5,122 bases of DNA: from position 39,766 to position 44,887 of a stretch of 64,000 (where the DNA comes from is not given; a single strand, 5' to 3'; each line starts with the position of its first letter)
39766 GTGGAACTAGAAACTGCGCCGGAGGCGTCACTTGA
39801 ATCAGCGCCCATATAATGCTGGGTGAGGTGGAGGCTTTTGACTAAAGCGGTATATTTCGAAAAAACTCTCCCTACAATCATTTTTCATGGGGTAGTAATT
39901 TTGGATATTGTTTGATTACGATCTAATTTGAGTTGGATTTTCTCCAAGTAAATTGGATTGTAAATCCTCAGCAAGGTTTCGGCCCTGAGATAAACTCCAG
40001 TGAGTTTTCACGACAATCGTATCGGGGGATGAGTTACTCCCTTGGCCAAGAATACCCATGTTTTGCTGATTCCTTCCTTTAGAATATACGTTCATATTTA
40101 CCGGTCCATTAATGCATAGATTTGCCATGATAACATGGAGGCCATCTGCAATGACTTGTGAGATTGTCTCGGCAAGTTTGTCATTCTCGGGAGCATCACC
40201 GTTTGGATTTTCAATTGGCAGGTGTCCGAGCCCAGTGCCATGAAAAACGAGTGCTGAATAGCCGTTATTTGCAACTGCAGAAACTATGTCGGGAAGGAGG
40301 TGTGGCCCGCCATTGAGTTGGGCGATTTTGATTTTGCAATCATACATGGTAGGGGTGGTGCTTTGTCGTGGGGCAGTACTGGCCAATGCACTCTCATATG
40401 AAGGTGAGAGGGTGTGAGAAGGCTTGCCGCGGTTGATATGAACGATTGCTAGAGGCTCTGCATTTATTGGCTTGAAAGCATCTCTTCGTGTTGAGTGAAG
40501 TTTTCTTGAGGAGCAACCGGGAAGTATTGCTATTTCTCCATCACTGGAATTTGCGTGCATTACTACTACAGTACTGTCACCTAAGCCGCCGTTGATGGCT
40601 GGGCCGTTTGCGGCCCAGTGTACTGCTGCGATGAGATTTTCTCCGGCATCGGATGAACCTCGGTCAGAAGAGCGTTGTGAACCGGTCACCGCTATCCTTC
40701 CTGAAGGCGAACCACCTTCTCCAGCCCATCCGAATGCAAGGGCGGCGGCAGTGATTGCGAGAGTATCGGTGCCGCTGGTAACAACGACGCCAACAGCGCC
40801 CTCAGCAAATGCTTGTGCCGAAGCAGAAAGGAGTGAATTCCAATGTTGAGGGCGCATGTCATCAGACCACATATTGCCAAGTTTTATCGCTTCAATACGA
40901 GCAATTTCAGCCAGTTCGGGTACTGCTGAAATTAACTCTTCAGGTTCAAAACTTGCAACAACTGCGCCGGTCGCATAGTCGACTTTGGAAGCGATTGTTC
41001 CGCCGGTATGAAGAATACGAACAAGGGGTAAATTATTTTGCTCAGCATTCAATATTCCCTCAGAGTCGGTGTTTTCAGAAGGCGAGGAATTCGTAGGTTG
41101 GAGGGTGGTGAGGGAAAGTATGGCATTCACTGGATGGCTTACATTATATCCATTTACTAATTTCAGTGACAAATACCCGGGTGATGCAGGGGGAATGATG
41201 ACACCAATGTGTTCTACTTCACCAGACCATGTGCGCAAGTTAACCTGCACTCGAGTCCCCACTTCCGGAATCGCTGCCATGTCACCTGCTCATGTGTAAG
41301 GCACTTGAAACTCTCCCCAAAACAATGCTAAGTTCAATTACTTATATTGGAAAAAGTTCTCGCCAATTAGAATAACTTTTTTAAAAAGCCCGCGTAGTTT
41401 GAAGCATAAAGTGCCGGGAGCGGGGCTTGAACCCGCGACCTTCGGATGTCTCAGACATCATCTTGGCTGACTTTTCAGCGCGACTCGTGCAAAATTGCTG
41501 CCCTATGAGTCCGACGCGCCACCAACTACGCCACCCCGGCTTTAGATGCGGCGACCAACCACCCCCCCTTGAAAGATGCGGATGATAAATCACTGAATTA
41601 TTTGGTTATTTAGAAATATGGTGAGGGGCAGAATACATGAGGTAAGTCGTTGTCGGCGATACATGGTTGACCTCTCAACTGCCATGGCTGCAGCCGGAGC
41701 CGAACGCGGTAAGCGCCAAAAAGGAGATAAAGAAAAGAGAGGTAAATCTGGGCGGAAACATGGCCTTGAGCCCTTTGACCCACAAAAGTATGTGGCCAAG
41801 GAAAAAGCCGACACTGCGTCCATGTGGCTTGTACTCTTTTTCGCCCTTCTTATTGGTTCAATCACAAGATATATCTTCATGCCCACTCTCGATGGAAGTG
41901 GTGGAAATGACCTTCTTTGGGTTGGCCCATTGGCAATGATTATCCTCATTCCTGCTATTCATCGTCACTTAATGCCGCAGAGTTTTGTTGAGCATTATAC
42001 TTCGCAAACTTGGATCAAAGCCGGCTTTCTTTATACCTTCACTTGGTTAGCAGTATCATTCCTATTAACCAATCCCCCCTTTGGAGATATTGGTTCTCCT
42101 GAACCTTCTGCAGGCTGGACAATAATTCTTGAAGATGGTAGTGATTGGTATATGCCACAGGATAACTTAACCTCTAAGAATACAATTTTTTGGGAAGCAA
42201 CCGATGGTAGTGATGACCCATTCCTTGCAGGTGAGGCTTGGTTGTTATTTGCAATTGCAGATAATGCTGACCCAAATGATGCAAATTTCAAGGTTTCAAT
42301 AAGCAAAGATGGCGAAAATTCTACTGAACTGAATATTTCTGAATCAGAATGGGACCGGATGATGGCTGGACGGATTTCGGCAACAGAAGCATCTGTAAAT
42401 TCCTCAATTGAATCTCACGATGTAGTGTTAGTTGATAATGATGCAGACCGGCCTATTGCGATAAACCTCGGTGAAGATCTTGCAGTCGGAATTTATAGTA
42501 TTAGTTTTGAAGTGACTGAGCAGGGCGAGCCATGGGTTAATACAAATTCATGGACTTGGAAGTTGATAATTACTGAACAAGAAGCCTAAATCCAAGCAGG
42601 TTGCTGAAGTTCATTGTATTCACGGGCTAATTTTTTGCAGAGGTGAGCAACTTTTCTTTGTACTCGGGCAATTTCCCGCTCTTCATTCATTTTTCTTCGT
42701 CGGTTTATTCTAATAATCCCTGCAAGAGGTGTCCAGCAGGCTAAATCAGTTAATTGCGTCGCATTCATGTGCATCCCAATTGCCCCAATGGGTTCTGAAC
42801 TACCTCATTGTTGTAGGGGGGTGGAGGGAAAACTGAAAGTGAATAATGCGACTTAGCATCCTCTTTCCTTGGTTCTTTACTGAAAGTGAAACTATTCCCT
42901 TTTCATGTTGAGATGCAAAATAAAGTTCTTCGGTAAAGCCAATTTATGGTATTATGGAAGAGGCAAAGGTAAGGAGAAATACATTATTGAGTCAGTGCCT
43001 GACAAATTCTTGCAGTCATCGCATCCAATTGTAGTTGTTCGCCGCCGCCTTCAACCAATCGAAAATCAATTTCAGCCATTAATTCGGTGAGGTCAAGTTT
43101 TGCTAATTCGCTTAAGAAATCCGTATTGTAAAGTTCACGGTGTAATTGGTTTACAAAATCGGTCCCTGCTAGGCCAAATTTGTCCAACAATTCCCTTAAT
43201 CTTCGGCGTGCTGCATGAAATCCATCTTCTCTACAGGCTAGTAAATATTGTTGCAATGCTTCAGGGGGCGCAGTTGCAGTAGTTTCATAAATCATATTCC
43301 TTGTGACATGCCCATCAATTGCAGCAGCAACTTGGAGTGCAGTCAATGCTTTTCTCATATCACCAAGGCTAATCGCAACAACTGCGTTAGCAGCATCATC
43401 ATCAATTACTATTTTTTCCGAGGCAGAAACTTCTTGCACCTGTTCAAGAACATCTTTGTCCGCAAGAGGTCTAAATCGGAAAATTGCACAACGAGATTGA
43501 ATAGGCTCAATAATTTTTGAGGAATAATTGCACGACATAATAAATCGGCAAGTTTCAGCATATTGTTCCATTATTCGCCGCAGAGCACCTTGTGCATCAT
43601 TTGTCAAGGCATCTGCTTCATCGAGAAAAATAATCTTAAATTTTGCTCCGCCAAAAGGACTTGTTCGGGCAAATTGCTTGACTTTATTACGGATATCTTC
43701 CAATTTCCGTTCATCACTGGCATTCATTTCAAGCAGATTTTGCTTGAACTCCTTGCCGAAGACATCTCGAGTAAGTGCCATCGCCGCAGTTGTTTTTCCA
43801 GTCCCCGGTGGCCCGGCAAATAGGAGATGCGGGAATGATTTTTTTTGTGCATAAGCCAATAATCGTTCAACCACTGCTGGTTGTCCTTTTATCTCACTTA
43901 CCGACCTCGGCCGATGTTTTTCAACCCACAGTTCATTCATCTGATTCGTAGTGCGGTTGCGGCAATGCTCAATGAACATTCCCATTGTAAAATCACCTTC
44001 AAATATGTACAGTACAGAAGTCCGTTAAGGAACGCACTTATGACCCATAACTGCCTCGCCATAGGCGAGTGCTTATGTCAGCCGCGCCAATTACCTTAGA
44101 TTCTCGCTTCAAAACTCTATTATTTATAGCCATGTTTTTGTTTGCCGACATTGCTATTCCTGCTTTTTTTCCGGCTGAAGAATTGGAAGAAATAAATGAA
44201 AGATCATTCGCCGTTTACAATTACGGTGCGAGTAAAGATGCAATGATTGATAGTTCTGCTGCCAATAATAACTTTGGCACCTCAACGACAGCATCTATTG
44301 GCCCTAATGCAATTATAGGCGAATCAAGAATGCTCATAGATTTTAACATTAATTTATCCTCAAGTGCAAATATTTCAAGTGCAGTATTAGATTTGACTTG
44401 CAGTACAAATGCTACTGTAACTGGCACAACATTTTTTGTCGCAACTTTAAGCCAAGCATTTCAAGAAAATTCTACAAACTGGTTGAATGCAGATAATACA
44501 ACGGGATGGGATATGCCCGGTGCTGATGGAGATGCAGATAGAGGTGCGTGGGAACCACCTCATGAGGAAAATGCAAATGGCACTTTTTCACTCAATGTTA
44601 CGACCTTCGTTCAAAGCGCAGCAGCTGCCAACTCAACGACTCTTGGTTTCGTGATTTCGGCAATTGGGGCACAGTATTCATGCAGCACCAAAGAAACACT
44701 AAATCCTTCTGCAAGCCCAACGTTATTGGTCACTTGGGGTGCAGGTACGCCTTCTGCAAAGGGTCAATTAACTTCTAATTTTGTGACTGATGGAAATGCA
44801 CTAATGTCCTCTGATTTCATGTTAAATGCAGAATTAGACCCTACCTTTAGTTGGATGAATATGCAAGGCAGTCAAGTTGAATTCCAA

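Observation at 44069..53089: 3006-aa surface protein with about 7 tandem lectin-like (DNRLRE-type) + FN3-like module pairs, then an Ig-like array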

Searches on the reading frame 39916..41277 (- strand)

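Call 11: search_protein_families(library=pfam, proteins=[window:39916-41277:-], max_evalue=0.001)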
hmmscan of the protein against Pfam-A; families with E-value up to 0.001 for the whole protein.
window:39916-41277:- (453 aa): 2 families
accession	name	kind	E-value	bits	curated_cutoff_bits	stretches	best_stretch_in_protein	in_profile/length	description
PF00710.25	Asparaginase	-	7.4e-44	150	22.5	1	86-280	2-181/193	Asparaginase, N-terminal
PF17763.6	Asparaginase_C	-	2.4e-14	53.7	34.6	1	318-436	2-108/114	Glutaminase/Asparaginase C-terminal domain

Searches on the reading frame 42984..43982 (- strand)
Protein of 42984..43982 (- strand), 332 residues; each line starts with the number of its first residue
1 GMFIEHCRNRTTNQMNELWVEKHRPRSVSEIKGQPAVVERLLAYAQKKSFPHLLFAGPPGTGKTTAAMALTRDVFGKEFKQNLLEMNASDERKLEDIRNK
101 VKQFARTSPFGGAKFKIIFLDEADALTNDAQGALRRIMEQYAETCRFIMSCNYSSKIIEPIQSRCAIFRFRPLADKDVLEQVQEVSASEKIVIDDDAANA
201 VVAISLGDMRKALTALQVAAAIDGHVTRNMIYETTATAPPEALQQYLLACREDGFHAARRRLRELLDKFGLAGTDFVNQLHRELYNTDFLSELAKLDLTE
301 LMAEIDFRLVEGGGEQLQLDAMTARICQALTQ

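Call 11: search_protein_families(library=pfam, proteins=[window:42984-43982:-], max_evalue=0.001)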
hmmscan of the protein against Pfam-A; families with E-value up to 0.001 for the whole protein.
window:42984-43982:- (332 aa): 19 families
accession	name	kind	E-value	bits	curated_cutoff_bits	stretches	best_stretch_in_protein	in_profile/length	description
PF08542.16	Rep_fac_C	-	7.6e-19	68.3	23.6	1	239-325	2-88/88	Replication factor C C-terminal domain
PF00004.35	AAA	-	6.7e-17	62.6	21.2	1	53-171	1-129/131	ATPase family associated with various cellular activities (AAA)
PF13177.12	DNA_pol3_delta2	-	8.2e-14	52.3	27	1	34-173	2-160/161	DNA polymerase III, delta subunit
PF13173.12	AAA_14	-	1.6e-06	28.6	27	1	53-169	5-119/129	AAA domain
PF05496.18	RuvB_N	-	2.6e-06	27.7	27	1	24-141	2-111/159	Holliday junction DNA helicase RuvB P-loop domain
PF03215.21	Rad17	-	5.5e-06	26.9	23.8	1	14-108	4-103/186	Rad17 P-loop domain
PF25199.1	nSTAND_NTPase5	-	1.1e-05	25.8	34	1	36-153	27-134/145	Novel STAND NTPase 5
PF07728.20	AAA_5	-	1.4e-05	25.5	22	1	52-140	1-92/139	AAA domain (dynein-related subfamily)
PF21960.2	RCF1-5-like_lid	-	3.5e-05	24.1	27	1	183-220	4-42/43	RCF1/5-like, AAA+ ATPase lid domain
PF16193.11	AAA_assoc_2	-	4.4e-05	24.1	34.3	1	189-224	3-38/81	AAA C-terminal domain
PF01078.27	Mg_chelatase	-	4.5e-05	23.4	20.3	0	29-89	3-60/207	Magnesium chelatase, subunit ChlI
PF13401.12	AAA_22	-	6.6e-05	23.7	27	0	53-104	8-57/130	AAA domain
PF20720.3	nSTAND3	-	8.1e-05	22.8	27.2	1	52-190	19-145/155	Novel STAND NTPase 3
PF04851.21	ResIII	-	0.00013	22.3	22.5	0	34-104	8-55/164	Type III restriction enzyme, res subunit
PF07724.20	AAA_2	-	0.00019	21.9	27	1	53-140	6-101/166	AAA domain (Cdc48 subfamily)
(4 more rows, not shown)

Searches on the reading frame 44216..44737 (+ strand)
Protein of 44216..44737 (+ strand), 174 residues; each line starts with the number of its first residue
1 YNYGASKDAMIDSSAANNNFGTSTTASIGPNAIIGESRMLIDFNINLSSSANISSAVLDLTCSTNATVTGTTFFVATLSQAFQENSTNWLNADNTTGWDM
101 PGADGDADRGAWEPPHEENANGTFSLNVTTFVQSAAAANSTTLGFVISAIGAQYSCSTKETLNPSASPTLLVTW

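Call 27: search_solved_structures(query=A1, max_evalue=1, show_alignments=2)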
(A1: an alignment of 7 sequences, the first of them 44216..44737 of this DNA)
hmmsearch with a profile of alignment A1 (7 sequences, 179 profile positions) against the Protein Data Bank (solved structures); distinct sequences matched with E-value up to 1: 2.
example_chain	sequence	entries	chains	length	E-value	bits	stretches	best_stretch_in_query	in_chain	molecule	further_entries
7vbo_A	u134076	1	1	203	4.4e-11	46.2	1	7-176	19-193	Alginate lyase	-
8wab_A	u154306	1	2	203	2.4e-08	37.3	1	4-177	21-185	DNRLRE domain-containing protein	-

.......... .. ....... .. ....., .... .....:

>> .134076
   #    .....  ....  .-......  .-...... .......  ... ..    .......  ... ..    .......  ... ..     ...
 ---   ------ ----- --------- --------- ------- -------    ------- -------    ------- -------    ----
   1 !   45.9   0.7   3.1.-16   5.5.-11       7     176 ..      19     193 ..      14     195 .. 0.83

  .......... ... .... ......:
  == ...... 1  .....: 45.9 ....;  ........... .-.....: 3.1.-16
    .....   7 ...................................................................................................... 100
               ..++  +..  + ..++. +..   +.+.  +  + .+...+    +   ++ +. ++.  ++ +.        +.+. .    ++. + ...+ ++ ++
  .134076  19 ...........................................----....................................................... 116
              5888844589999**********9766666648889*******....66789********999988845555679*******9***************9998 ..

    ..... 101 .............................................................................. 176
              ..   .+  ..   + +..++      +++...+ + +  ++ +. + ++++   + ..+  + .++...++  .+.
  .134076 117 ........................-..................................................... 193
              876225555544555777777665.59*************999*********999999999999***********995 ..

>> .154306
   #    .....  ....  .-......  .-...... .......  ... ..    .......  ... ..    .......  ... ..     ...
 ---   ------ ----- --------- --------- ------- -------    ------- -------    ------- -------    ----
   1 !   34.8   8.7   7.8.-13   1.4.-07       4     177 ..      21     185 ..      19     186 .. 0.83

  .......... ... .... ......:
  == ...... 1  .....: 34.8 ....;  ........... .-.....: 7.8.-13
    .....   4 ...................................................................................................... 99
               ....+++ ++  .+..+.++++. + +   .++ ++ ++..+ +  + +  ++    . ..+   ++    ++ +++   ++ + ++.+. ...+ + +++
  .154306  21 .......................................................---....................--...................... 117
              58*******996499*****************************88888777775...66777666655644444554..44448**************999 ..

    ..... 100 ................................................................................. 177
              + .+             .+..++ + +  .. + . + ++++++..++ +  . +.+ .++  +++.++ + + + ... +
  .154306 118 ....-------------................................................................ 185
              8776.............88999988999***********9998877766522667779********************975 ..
